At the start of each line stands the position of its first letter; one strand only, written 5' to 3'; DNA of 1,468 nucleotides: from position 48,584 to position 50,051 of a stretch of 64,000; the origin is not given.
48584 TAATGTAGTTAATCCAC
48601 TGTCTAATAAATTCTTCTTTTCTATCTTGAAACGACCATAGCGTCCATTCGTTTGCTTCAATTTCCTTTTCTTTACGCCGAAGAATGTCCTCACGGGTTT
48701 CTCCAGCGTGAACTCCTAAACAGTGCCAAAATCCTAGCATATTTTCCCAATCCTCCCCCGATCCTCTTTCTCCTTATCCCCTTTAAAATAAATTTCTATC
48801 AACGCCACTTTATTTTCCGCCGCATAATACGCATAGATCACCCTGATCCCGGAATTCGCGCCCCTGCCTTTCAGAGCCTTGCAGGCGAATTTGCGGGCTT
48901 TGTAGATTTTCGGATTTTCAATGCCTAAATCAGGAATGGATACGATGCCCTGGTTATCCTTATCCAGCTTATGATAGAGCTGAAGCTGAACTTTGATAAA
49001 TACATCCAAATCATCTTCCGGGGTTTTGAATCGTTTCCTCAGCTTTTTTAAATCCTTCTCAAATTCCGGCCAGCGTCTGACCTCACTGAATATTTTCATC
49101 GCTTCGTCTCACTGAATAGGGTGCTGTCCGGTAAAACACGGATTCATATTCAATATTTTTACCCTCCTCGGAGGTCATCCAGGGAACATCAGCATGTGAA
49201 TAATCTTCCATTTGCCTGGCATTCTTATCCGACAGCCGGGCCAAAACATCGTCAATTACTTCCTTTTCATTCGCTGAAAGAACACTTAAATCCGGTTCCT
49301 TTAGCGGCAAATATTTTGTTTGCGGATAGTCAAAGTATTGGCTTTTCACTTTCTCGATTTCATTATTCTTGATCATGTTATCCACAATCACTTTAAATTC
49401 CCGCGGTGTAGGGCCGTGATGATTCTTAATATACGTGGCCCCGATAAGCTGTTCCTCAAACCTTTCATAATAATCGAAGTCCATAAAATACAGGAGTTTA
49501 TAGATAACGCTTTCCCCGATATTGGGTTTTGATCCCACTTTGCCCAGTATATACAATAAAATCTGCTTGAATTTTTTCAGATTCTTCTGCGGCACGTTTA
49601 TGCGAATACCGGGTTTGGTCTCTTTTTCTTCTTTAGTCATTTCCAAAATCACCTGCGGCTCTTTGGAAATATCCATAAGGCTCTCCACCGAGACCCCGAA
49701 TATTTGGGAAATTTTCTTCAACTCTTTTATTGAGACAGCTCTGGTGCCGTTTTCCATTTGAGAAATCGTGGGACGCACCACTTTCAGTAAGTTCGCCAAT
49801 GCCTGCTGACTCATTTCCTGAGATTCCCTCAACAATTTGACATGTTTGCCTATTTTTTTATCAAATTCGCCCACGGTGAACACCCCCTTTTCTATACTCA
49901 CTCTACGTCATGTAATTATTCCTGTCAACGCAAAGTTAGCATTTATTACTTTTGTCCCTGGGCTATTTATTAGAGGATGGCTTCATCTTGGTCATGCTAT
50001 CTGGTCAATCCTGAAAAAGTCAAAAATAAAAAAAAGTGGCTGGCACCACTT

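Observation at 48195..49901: Three-gene operon: HTH-Panacea (SocA-like) antitoxin, RelE/ParE toxin and an unknown 181-aa protein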

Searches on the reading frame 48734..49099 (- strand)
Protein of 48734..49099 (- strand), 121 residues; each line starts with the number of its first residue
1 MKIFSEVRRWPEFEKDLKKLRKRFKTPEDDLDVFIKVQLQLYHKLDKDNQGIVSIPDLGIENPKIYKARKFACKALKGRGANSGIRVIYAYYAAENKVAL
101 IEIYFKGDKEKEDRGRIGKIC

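Call 3: search_protein_families(library=pfam, proteins=[window:48734-49099:-], max_evalue=1)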
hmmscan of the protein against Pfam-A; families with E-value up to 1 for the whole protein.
window:48734-49099:- (121 aa): 1 family
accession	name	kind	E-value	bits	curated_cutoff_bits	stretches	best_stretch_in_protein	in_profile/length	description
PF01517.23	HDV_ag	-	0.058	13.8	27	1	5-51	23-68/187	Hepatitis delta virus delta antigen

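Call 4: search_protein_families(library=ncbifam, proteins=[window:48734-49099:-], max_evalue=1)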
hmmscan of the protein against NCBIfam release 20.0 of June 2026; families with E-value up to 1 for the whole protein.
window:48734-49099:- (121 aa): 0 families

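Call 5: search_protein_families(library=padloc, proteins=[window:48734-49099:-], max_evalue=1)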
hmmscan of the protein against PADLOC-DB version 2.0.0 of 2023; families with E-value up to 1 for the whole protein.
window:48734-49099:- (121 aa): 0 families

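Call 6: search_protein_families(library=phrogs, proteins=[window:48734-49099:-], max_evalue=1)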
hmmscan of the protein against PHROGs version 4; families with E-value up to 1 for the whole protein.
window:48734-49099:- (121 aa): 4 families
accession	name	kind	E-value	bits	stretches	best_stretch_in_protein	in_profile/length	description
phrog_5869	-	unknown function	7.9e-05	23.8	1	69-111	47-88/110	-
phrog_34234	-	unknown function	0.19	12.4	1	13-100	42-126/150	-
phrog_19774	-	unknown function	0.36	12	0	6-32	22-48/75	-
phrog_9216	-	unknown function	0.38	12.1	0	97-113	22-38/62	-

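Call 7: find_homologous_proteins(query=window:48734-49099:-)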
Query window:48734-49099:- (121 aa): 3310 proteins with E <= 0.001 among 3312 candidates; the best 120 are listed.
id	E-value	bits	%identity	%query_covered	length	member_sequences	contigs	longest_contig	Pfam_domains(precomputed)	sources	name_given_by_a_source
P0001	3.4e-74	264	100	100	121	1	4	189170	-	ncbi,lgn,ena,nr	ncbi:hypothetical protein K8S19_08260 [bacterium]|nr:hypothetical protein [bacterium]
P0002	1.6e-57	211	81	98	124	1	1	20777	-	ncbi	-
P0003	6.2e-54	199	78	96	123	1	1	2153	-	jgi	-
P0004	9.3e-53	195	76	98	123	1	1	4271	-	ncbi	-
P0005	6.9e-50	186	72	97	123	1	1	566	-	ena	-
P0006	3.0e-49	184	71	98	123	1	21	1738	-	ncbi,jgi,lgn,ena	jgi:hypothetical protein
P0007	3.6e-49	184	73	97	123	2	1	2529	-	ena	-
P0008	2.7e-48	181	71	97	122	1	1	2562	-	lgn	-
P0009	3.5e-48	180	70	98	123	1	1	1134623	-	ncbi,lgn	ncbi:MAG: hypothetical protein AB1439_07300 [candidate division FCPU426 bacterium]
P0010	4.7e-48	180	71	98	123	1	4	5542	-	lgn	-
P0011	1.9e-47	178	71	98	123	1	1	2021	-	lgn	-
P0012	2.2e-47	178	71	98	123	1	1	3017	-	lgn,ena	-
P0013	2.4e-47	178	73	97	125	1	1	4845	-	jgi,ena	-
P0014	2.9e-47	177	69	98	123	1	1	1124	-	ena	-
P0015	6.4e-47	176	69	97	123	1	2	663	-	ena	-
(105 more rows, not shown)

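Call 13: search_solved_structures(query=A2, max_evalue=10, show_alignments=2)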
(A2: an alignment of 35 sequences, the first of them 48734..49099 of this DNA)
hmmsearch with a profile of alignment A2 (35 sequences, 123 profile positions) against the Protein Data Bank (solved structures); distinct sequences matched with E-value up to 10: 15.
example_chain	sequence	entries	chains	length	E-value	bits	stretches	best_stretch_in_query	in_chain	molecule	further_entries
1a92_A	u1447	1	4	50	0.01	18.8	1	8-30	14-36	DELTA ANTIGEN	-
5ja9_C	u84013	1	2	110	0.019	18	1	75-111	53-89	Toxin HigB-2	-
5ja8_A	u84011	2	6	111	0.019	18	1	75-111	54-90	Toxin HigB-2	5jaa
1by0_A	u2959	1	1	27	0.019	18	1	8-30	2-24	PROTEIN (HEPATITIS DELTA ANTIGEN)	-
8a0x_C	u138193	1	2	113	0.02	17.9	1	75-111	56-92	Toxin HigB-2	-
9tv9_C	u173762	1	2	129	0.027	17.5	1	75-111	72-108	Toxin HigB-2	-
5mje_A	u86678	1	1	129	0.028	17.4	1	75-111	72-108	Cytotoxic translational repressor of toxin-antitoxin stability system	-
4r58_A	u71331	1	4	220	0.03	17.3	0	37-59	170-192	Leucine Rich Repeat protein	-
4r5c_A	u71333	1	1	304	0.18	14.8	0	37-59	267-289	Leucine rich repeat protein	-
3mfq_A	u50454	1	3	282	0.33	14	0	27-72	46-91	High-affinity zinc uptake system protein znuA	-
7ygv_A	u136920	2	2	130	0.35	13.9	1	2-42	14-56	EF-hand domain-containing protein D1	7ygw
7clt_A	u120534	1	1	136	0.38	13.8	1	2-42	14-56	EF-hand domain-containing protein D1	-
9prc_A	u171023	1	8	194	0.51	13.4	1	8-31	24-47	Small delta antigen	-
1hq0_A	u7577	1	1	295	1.2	12.1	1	74-114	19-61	CYTOTOXIC NECROTIZING FACTOR 1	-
1hzg_A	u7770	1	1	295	1.3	12.1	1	74-114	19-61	CYTOTOXIC NECROTIZING FACTOR 1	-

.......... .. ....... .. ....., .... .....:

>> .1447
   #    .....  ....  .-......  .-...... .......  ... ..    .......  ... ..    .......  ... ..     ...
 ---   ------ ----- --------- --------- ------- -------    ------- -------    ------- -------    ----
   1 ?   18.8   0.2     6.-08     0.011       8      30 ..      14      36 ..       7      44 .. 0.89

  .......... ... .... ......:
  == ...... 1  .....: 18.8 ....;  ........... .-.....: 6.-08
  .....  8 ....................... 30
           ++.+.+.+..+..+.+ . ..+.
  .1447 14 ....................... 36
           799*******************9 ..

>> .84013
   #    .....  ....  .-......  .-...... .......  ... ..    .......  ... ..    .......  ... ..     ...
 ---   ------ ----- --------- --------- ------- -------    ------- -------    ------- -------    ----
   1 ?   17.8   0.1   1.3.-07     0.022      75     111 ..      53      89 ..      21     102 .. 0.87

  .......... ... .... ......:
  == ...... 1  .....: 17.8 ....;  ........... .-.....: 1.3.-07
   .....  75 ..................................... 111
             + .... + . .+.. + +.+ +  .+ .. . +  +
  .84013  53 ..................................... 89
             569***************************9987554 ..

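Call 18: find_related_loci(query=A2, collection=genome_contigs, flank=4000)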
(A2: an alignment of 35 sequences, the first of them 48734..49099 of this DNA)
Query A2 (121 aa) in genome_contigs; peptide patterns used: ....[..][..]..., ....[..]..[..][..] (x = any residue, [..] = any of these).
600 stretches matched a pattern (row limit reached: there are more); 590 encode a relative of the query (tblastn E <= 1e-3); the best 80 are kept; 80 distinct loci.
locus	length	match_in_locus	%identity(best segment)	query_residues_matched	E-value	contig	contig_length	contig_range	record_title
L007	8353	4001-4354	81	1-118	1e-61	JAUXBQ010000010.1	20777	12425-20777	MAG: candidate division FCPU426 bacterium isolate CSMAG_2803 CSMAG_2803_k117_4660085_length_20777_cov_7.0000, whole geno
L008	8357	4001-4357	70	1-119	3e-53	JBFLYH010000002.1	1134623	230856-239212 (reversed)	MAG: candidate division FCPU426 bacterium isolate MAG080 MAG080_2, whole genome shotgun sequence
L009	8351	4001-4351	73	1-117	4e-52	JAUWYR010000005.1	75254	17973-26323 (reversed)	MAG: Candidatus Zixiibacteriota bacterium isolate CSMAG_2715 CSMAG_2715_k141_185525_length_75254_cov_13.0177, whole geno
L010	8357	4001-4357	70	1-119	2e-50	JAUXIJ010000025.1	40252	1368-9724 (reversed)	MAG: Candidatus Cloacimonadota bacterium isolate CSMAG_2978 CSMAG_2978_k119_1345240_length_40252_cov_10.0808, whole geno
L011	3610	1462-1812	68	1-117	2e-50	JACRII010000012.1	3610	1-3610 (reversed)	MAG: Planctomycetota bacterium isolate NC_groundwater_1799_Pr3_B-0.1um_42_210 SR-2_scaffold_141_150835, whole genome sho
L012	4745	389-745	66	1-119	4e-50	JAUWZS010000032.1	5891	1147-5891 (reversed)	MAG: Candidatus Aenigmatarchaeota archaeon isolate CSMAG_2742 CSMAG_2742_k141_694417_length_5891_cov_30.9397, whole geno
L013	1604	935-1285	66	1-117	1e-50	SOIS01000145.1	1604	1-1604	MAG: Candidatus Cloacimonadota bacterium isolate E29_bin43 NODE_81504_length_1604_cov_6.038735, whole genome shotgun seq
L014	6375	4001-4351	69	1-117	2e-49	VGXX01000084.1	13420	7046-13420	MAG: Planctomycetota bacterium isolate M_DeepCast_100m_m2_243 M_DeepCast_100m_m2_243_Ga0194119_10009113, whole genome sh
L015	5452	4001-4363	64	1-121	5e-49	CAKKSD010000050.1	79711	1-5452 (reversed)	Thermodesulfovibrionia bacterium isolate Hainich-H32-bin005-1 genome assembly, contig: H32-bin005_1_Hain_H32_02um_R1_102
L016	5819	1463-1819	69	1-119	7e-49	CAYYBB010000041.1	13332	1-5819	MAG TPA_asm: uncultured Actinomycetota bacterium isolate SRP093185_co1_77 genome assembly, contig: NODE_3243_length_1333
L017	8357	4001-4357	66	1-119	7e-49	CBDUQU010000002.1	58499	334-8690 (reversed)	MAG TPA_asm: uncultured bacterium isolate SRR22302359_binner13_Refined_3 genome assembly, contig: ERZ25073601.16, whole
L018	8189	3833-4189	64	1-119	7e-49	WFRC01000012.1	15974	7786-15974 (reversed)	MAG: candidate division WOR-3 bacterium isolate S014_22 k151_10636, whole genome shotgun sequence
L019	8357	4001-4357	66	1-119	4e-49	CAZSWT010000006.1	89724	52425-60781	MAG TPA_asm: uncultured Desulfobacteraceae bacterium isolate binchicken_co100_259 genome assembly, contig: NODE_282_leng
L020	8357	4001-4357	64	1-119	1e-48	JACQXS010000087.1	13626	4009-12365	MAG: Candidatus Stahlbacteria bacterium isolate NC_groundwater_1521_Pr4_B-0.1um_38_3 SR1-18-B1_scaffold_279809, whole ge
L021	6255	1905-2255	68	1-117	1e-48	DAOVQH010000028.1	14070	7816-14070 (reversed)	MAG TPA_asm: Candidatus Cloacimonadota bacterium isolate CSMAG_1570 CSMAG_1570_k141_891153_length_14070_cov_59.3820, who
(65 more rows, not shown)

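Call 21: predict_structure(alignment_id=A2)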
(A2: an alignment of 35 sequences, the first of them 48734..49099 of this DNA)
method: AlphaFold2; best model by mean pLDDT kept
length: 121 residues; sequences in the alignment: 35
mean_pLDDT: 85.0   pTM: 0.81
mean pLDDT of the five models: 85.0, 82.9, 82.7, 82.3, 81.5
residues with pLDDT >= 90: 39; 70-90: 67; 50-70: 15; < 50: 0
segments of 3 or more residues with pLDDT < 50: none
pLDDT, mean of each block of 10 residues (from residue 1): 84 93 86 88 84 85 87 65 83 92 89 87 74
secondary structure, 60 per line:
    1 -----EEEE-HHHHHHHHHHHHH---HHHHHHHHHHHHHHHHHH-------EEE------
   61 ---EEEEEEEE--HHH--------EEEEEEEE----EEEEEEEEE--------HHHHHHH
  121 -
elements in order: E6-9 H11-23 H27-44 E52-54 E64-71 E85-92 E97-105 H114-120

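Call 26: fold_search(model_id=the predicted structure, library=pdb)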
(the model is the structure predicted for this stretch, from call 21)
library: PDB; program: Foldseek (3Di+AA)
matches with E <= 10: 518; with E <= 0.001: 1
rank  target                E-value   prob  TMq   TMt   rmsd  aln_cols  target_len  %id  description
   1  1wmi_A                1.8e-04  1.00  0.52  0.67   3.8       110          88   14  Crystal structure of archaeal RelE-RelB complex from Pyrococcus horikoshii OT3 (released 2005-03-15)
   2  8a0x_C                1.2e-03  1.00  0.55  0.60   4.4       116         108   19  Crystal structure of the HigB2-HigA2 tetramer in complex with operator DNA (released 2023-05-03)
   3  8a0x_D                1.9e-03  1.00  0.53  0.58   4.9       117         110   20  Crystal structure of the HigB2-HigA2 tetramer in complex with operator DNA (released 2023-05-03)
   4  2khe_MODEL_1_A        2.8e-03  1.00  0.55  0.71   4.0       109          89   15  Solution Structure of the Bacterial Toxin Rele from Thermus Thermophilus HB8 (released 2010-03-31)
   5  7v6w_F                4.4e-03  1.00  0.52  0.68   3.8       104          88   17  Crystal structure of heterohexameric Sa2YoeB-Sa2YefM complex bound to 26bp-DNA (released 2021-12-15)
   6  2otr_MODEL_1_A        5.3e-03  1.00  0.49  0.64   3.7       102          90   19  Solution Structure of Conserved Hypothetical Protein HP0892 from Helicobacter pylori (released 2007-12-18)
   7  3g5o_B                6.5e-03  1.00  0.51  0.71   3.8       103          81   17  The crystal structure of the toxin-antitoxin complex RelBE2 (Rv2865-2866) from Mycobacterium tuberculosis (released 2009-04-14)
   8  5ja8_C                7.3e-03  1.00  0.55  0.60   3.9       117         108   19  Crystal structure of the HigB2 toxin in complex with Nb2 (released 2017-04-05)
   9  7v6w_E                7.8e-03  1.00  0.52  0.67   3.8       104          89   17  Crystal structure of heterohexameric Sa2YoeB-Sa2YefM complex bound to 26bp-DNA (released 2021-12-15)
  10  7awk                  8.4e-03  0.99  0.46  0.46   4.3       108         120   17  Crystal structure of the HigB1 toxin mutant K95A from Mycobacterium tuberculosis (Rv1955) (released 2021-11-24)
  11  9g12_B                1.0e-02  1.00  0.50  0.69   3.8       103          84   18  Mycobacterium tuberculosis RelBE1 toxin-antitoxin system; rv1247c (relB1 antitoxin), rv1246c (relE1 toxin) (released 2025-12-17)
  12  7v5y_E                1.0e-02  1.00  0.50  0.66   3.7       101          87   16  Crystal structure of hexameric complex of Sa2YoeB-Sa2YefM toxin-antitoxin from Staphylococcus aureus (released 2021-12-15)
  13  4lsy_A                1.2e-02  1.00  0.51  0.67   3.6       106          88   12  Crystal structure of copper-bound L66S mutant toxin from Helicobacter pylori (released 2014-02-05)
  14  9w3a_C                1.4e-02  0.90  0.40  0.42   7.0       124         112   13  Crystal structure of PfiAT toxin-antitoxin complex (released 2026-02-11)
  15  5mje_A                1.6e-02  1.00  0.55  0.60   4.0       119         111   18  Crystal structure of the HigB2 toxin in complex with Nb8 (released 2017-04-05)
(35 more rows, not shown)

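Call 72: find_related_loci(query=A2, collection=viral_contigs, flank=3000)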
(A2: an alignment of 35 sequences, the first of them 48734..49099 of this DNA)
Query A2 (121 aa) in viral_contigs; peptide patterns used: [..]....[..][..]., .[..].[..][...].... (x = any residue, [..] = any of these).
10 stretches matched a pattern; 1 encode a relative of the query (tblastn E <= 1e-3); 1 distinct loci.
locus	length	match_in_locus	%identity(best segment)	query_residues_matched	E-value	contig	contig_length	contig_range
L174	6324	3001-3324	51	11-120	2e-31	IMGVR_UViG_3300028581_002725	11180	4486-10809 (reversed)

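Call 99: search_protein_families(library=pfam, proteins=[L007:4421-5305:+], max_evalue=0.01)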
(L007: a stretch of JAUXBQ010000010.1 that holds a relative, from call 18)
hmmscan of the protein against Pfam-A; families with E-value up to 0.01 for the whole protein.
L007:4421-5305:+ (294 aa): 1 family
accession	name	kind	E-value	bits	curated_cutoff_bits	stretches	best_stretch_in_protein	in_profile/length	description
PF14022.11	DUF4238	-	2.9e-22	79.8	27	1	11-255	1-274/281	Protein of unknown function (DUF4238)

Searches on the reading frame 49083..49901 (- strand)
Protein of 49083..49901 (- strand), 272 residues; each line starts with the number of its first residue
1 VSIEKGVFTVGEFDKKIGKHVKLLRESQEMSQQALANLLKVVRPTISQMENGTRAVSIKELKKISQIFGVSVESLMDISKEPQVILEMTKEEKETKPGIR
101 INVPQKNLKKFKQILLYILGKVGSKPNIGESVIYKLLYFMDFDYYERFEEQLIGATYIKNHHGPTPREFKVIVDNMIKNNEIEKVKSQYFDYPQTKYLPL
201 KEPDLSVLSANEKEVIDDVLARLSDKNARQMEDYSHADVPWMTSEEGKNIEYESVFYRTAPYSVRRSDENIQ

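Call 3: search_protein_families(library=pfam, proteins=[window:49083-49901:-], max_evalue=1)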
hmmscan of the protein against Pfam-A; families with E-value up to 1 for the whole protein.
window:49083-49901:- (272 aa): 10 families
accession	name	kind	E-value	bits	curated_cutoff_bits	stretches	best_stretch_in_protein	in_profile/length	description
PF13274.11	SocA_Panacea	-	5.1e-19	69.7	25.7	1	134-241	2-112/113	Antitoxin SocA-like, Panacea domain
PF01381.28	HTH_3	-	7.9e-13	48.7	23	1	22-73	2-53/55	Helix-turn-helix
PF13560.12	HTH_31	-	3.5e-07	30.9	27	1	18-73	3-59/64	Helix-turn-helix domain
PF12844.13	HTH_19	-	4e-07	30.3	30.2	1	18-76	1-59/64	Helix-turn-helix domain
PF13443.12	HTH_26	-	7e-06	26.6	22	1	28-80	9-62/63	Cro/C1-type HTH DNA-binding domain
PF13744.12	HTH_37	-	0.0018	18.5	27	1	19-62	21-65/80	Helix-turn-helix domain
PF13413.12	HTH_25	-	0.092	13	24.6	1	25-52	6-33/62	Helix-turn-helix domain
PF04545.22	Sigma70_r4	-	0.097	12.6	24.1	0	25-51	16-42/50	Sigma-70, region 4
PF01047.28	MarR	-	0.14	12.5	24.6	1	23-49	11-37/59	MarR family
PF13545.12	HTH_Crp_2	-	0.16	12.4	27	1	29-48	22-41/70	Crp-like helix-turn-helix domain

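Call 4: search_protein_families(library=ncbifam, proteins=[window:49083-49901:-], max_evalue=1)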
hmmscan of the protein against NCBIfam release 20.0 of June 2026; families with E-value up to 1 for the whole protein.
window:49083-49901:- (272 aa): 21 families
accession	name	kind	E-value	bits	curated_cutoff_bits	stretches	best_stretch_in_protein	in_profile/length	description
NF041951.1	phage_RstR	subfamily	9.7e-10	38.7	80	1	17-88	3-74/108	RstR family transcriptional repressor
NF006015.0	PRK08154.1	subfamily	7.6e-09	35.1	204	1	12-86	26-104/314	anaerobic benzoate catabolism transcriptional regulator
TIGR03070.1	couple_hipB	subfamily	1.3e-08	34.6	71.65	1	15-70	1-56/58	type II toxin-antitoxin system Y4mF family antitoxin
NF003162.0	PRK04140.1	equivalog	3.2e-08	33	263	1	18-95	128-205/317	transcriptional regulator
NF041575.1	antitoxPezA_Strep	equivalog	1.1e-07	32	290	1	17-74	2-59/158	type II toxin-antitoxin system antitoxin PezA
NF047948.1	male_kill_WMK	equivalog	2e-07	30.8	300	1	15-81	4-73/300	WO male-killing family protein Wmk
NF038139.1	Reg_Aceta_RamB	equivalog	1e-06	27.7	700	1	17-73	3-59/465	acetate metabolism transcriptional regulator RamB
NF058600.1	TransRegSco1979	equivalog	1.2e-05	24.5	350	1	17-73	9-65/280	Sco1979 family transcriptional regulator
NF052239.1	antitox_spr1629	equivalog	1.3e-05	24.5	335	1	17-80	3-66/377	spr1629 family repressor/antitoxin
NF007271.0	PRK09726.1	equivalog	3.7e-05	23.6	79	1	16-73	12-69/88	type II toxin-antitoxin system antitoxin HipB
NF007408.0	PRK09943.1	equivalog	6.7e-05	22.5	211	1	17-87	8-81/185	HTH-type transcriptional regulator PuuR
NF046032.1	TransRegSlrRBacil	equivalog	0.00021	21.4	250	1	17-96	2-79/149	HTH-type transcriptional regulator SlrR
NF007257.0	PRK09706.1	subfamily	0.00055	19.8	101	1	15-81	4-72/135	transcriptional repressor DicA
TIGR02607.1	antidote_HigA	equivalog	0.00057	19.7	47.7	1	29-78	20-69/81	HigA family addiction module antitoxin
TIGR00270.2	TIGR00270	equivalog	0.00099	19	110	1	18-73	77-132/159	multiprotein bridging factor aMBF1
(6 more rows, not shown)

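Call 5: search_protein_families(library=padloc, proteins=[window:49083-49901:-], max_evalue=1)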
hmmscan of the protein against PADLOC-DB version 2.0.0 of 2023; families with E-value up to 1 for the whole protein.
window:49083-49901:- (272 aa): 22 families
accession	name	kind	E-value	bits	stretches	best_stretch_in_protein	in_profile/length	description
PDLC02926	HTH_VI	-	2.5e-14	51.3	1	16-91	1-75/92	-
PDLC03665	Control_protein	-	2.9e-14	51.1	1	18-79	10-72/77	control protein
PDLC04775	PDC-M69A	-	4.2e-12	44.6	1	15-82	6-73/113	-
PDLC04142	capH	-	4.6e-07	28.9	1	15-113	5-100/103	capH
PDLC03951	RmrA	-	8.6e-07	26.3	1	19-78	11-70/400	-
PDLC03666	Control_protein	-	5.3e-06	24.8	1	15-71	5-61/77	control protein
PDLC03954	RmrA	-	1.1e-05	22.6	1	18-80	12-74/380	-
PDLC03947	RmrA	-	2e-05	21.6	1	15-73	10-68/383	-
PDLC03945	RmrA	-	4.8e-05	20.7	1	17-84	3-70/394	-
PDLC03952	RmrA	-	0.00026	18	1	20-71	26-77/395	-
PDLC03536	REase_II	-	0.00034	18.3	1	15-104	9-94/237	Type II restriction enzyme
PDLC03949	RmrA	-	0.0005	17.1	1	20-75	6-61/363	-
PDLC02952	RT_VI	-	0.00071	16.9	1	56-123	4-69/279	-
PDLC03664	Control_protein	-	0.0013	17.2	1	16-66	13-63/74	control protein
PDLC04758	PDC-M64B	-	0.0014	17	1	16-95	30-107/123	-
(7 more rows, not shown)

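Call 6: search_protein_families(library=phrogs, proteins=[window:49083-49901:-], max_evalue=1)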
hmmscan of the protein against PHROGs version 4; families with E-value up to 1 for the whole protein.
window:49083-49901:- (272 aa): 36 families (the best 25 are shown)
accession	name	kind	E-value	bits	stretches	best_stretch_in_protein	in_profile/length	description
phrog_8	-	transcription regulation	4.5e-15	56.9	1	12-143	72-235/346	transcriptional regulator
phrog_1281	-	unknown function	1e-13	52.4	1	109-252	8-143/195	-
phrog_3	-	transcription regulation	4.2e-12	47.6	1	13-150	85-205/430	transcriptional repressor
phrog_4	-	transcription regulation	1.7e-11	44.7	1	15-92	131-205/400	transcriptional repressor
phrog_1373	-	transcription regulation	2.8e-09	38.2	1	17-76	64-123/166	transcriptional regulator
phrog_10390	-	unknown function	6.9e-09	36.6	1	21-250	63-280/299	-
phrog_2328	-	transcription regulation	1.2e-08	35.8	1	16-80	15-79/128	transcriptional repressor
phrog_2439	-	transcription regulation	1.4e-08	35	1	18-94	9-86/367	transcriptional regulator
phrog_7241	-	transcription regulation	1.9e-08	35.4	1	20-76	65-121/122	transcriptional regulator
phrog_5823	-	transcription regulation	4.2e-08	33.8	1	15-76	5-67/404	transcriptional regulator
phrog_4583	-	transcription regulation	7.1e-08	33.4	1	24-82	18-76/81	transcriptional repressor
phrog_1994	-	DNA, RNA and nucleotide metabolism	1.6e-07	32.4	1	20-81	3-64/170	DNA binding protein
phrog_2339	-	DNA, RNA and nucleotide metabolism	2.3e-07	31.7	1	14-73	23-83/98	HTH DNA binding protein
phrog_7396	-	unknown function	3.2e-07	31.3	1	15-84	14-86/227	-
phrog_2967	-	transcription regulation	1.1e-05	26.1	1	14-83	8-77/225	transcriptional regulator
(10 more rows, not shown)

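Call 77: list_cluster_members(proteins=[window:49086-49874:-])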
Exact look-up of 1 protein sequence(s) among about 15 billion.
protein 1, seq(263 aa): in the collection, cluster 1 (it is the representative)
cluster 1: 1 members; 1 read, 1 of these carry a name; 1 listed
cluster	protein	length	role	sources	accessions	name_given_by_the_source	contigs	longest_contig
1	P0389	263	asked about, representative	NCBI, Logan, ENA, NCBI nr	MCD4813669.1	DUF4065 domain-containing protein [bacterium]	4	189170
